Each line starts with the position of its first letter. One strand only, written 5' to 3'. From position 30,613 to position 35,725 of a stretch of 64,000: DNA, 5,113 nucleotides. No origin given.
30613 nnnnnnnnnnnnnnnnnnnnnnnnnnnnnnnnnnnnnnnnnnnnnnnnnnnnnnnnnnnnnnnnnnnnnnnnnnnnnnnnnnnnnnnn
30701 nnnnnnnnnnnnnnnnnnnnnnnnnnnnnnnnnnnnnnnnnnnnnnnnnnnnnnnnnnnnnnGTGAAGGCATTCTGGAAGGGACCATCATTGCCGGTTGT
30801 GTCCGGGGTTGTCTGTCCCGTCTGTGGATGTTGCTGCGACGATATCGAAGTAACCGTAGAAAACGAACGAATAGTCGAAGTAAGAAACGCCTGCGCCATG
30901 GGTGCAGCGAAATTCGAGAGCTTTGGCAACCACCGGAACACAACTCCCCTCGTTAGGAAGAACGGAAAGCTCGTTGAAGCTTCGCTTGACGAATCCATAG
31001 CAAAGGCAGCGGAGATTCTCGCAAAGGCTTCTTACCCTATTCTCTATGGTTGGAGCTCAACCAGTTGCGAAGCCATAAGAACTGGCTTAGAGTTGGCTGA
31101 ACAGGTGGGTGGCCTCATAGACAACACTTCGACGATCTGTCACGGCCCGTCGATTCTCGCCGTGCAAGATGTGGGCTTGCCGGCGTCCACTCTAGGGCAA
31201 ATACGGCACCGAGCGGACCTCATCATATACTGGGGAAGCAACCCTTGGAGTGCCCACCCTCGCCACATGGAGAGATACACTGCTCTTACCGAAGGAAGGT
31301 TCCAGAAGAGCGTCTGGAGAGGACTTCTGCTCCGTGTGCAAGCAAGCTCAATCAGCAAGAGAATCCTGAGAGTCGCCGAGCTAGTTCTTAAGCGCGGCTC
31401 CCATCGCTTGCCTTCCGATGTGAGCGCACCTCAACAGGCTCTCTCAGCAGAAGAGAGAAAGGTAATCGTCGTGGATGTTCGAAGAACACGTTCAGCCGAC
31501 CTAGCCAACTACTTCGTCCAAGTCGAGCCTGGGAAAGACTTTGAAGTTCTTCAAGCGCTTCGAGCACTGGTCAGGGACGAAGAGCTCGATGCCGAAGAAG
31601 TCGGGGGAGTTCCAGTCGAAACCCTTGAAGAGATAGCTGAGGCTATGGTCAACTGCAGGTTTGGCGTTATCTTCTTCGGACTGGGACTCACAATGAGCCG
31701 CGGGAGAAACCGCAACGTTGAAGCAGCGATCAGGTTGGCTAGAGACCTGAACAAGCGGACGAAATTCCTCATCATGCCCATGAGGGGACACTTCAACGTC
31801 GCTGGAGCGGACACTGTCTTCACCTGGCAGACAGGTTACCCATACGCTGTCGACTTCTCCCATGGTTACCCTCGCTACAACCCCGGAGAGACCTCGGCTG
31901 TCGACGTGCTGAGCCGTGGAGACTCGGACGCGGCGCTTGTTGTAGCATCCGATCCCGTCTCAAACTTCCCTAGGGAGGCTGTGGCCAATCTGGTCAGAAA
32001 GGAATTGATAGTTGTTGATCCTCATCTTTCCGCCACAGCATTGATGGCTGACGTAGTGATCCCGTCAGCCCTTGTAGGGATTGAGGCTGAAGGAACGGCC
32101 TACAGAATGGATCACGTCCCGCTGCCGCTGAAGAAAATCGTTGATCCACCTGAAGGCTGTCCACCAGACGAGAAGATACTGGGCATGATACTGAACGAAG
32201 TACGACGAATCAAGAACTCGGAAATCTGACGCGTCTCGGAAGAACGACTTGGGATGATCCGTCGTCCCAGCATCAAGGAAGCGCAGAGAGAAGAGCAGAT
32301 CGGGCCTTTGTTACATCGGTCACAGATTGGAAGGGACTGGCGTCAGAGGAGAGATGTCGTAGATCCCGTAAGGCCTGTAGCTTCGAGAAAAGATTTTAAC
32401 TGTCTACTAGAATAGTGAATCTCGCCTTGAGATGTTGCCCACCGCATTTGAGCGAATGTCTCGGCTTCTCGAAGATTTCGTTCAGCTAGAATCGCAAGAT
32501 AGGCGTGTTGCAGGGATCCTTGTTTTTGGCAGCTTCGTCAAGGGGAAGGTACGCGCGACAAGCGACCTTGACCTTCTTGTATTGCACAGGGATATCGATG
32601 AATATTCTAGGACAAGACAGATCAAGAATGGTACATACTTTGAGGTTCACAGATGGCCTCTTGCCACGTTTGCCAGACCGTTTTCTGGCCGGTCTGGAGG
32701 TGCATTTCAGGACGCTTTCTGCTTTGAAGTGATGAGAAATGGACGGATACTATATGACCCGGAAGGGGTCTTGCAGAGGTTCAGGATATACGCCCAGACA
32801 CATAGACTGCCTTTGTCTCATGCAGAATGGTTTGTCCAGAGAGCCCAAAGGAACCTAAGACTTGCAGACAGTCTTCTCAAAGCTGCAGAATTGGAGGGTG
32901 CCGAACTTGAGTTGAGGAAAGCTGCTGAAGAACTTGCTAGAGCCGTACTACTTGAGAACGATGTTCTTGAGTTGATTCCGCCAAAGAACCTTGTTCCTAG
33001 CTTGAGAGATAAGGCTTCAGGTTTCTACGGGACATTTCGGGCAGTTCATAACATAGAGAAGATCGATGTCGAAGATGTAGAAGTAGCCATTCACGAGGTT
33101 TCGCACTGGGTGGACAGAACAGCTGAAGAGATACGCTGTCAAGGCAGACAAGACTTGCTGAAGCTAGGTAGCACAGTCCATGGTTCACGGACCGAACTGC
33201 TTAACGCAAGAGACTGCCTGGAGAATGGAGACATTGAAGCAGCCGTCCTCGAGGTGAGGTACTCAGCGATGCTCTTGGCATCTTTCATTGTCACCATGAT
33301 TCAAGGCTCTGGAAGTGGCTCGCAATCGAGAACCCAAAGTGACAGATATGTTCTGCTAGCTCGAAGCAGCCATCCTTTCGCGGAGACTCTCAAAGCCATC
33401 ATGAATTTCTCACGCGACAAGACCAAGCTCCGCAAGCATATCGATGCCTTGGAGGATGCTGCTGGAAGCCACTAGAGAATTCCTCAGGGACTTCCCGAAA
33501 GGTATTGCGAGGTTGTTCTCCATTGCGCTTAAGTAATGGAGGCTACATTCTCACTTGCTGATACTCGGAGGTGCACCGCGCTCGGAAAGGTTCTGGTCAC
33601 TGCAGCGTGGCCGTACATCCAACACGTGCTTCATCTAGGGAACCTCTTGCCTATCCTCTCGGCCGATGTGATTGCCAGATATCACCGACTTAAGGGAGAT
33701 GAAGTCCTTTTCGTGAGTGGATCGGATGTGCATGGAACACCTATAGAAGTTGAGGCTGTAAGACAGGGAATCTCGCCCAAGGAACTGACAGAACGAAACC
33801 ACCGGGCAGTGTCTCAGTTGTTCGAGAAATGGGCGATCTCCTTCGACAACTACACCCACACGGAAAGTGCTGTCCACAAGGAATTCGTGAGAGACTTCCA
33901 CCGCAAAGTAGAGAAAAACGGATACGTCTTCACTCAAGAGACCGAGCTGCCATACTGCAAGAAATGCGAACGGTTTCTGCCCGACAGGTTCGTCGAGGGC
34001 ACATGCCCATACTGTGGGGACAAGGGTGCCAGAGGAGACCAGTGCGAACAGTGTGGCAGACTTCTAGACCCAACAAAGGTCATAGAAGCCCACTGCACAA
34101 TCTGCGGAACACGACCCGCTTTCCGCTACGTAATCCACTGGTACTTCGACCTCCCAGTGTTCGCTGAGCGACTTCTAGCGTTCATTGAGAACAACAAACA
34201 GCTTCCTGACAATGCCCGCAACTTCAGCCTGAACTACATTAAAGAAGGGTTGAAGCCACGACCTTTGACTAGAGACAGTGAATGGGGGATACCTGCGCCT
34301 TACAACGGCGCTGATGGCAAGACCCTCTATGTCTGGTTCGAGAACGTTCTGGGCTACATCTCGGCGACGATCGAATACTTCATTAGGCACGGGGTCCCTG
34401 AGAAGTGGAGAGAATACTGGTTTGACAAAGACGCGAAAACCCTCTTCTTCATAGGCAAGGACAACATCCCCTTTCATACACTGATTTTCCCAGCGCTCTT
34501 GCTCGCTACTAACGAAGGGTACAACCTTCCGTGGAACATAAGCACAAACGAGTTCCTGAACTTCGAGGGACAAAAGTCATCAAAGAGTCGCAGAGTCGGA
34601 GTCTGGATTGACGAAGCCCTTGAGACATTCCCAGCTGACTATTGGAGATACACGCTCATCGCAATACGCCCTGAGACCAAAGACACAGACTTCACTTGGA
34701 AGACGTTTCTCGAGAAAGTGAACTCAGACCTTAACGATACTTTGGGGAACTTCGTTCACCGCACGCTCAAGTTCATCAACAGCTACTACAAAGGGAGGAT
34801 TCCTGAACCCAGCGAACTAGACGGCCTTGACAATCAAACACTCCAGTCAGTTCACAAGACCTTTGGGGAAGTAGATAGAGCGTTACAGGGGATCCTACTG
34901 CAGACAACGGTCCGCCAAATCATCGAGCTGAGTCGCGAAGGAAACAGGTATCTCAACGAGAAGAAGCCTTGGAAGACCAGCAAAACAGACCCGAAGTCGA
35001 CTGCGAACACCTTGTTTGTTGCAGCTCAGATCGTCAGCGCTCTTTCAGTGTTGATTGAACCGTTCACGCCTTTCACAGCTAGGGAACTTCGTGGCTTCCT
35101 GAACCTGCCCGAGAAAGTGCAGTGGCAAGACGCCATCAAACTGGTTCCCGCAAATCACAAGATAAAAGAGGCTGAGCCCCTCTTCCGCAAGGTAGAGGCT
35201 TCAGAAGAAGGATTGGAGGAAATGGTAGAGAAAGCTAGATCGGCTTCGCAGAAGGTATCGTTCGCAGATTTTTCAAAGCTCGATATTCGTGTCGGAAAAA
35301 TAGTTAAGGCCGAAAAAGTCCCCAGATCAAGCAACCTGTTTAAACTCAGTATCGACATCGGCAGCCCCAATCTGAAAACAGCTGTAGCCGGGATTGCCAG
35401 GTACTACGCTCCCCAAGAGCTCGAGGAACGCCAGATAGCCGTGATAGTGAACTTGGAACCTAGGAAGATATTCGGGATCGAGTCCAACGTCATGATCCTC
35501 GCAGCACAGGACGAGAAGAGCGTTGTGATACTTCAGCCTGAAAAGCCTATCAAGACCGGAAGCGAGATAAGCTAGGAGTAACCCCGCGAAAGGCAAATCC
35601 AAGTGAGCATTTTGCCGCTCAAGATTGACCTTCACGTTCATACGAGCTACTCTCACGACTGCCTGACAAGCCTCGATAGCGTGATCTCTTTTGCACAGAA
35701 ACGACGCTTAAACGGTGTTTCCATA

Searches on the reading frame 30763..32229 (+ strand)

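Call 41: search_protein_families(library=pfam, proteins=[window:30763-32229:+], max_evalue=0.00001)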
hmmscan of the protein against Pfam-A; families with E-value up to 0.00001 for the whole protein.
window:30763-32229:+ (488 aa): 1 family
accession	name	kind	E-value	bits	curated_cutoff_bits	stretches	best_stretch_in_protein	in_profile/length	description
PF00384.28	Molybdopterin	-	2.5e-12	46.9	24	0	230-476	136-350/353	Molybdopterin oxidoreductase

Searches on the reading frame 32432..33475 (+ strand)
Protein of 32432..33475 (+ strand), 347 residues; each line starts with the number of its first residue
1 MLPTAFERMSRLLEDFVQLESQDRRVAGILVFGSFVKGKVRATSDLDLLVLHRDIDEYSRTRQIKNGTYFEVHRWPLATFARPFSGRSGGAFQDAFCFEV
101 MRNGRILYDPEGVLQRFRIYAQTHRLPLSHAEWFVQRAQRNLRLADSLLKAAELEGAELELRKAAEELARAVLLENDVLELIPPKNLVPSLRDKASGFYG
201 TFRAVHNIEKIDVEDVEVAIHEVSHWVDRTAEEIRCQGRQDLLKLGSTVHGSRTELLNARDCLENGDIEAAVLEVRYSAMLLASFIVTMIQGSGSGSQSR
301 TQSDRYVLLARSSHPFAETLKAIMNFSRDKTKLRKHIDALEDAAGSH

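Call 41: search_protein_families(library=pfam, proteins=[window:32432-33475:+], max_evalue=0.00001)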
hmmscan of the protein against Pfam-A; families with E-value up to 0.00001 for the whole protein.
window:32432-33475:+ (347 aa): 2 families
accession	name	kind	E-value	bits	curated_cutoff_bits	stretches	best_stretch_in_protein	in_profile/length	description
PF18765.7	Polbeta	-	7.1e-08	32.9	26.9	1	22-66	9-53/93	Polymerase beta, Nucleotidyltransferase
PF01909.29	NTP_transf_2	-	4.8e-07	30.5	21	1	11-55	3-43/93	Nucleotidyltransferase domain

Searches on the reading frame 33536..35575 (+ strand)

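Call 41: search_protein_families(library=pfam, proteins=[window:33536-35575:+], max_evalue=0.00001)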
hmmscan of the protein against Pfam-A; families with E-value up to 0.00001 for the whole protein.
window:33536-35575:+ (679 aa): 6 families
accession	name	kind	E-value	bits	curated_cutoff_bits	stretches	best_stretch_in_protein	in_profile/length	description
PF09334.17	tRNA-synt_1g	-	2.2e-150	501.2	20.1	1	19-411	1-391/391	tRNA synthetases class I (M)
PF01588.26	tRNA_bind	-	1e-25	90.1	27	1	584-676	1-95/96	Putative tRNA binding domain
PF19303.5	Anticodon_3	-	1.3e-13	51.5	23.5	1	423-557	2-139/152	Anticodon binding domain of methionyl tRNA ligase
PF00133.28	tRNA-synt_1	-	5e-12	45.7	22.7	1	22-255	28-244/414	tRNA synthetases class I (I, L, M and V)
PF08264.19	Anticodon_1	-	9.6e-07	29.2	25.1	1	434-559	3-121/148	Anticodon-binding domain of tRNA ligase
PF01406.26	tRNA-synt_1e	-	4.6e-06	26.7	27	0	26-136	17-126/301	tRNA synthetases class I (C) catalytic domain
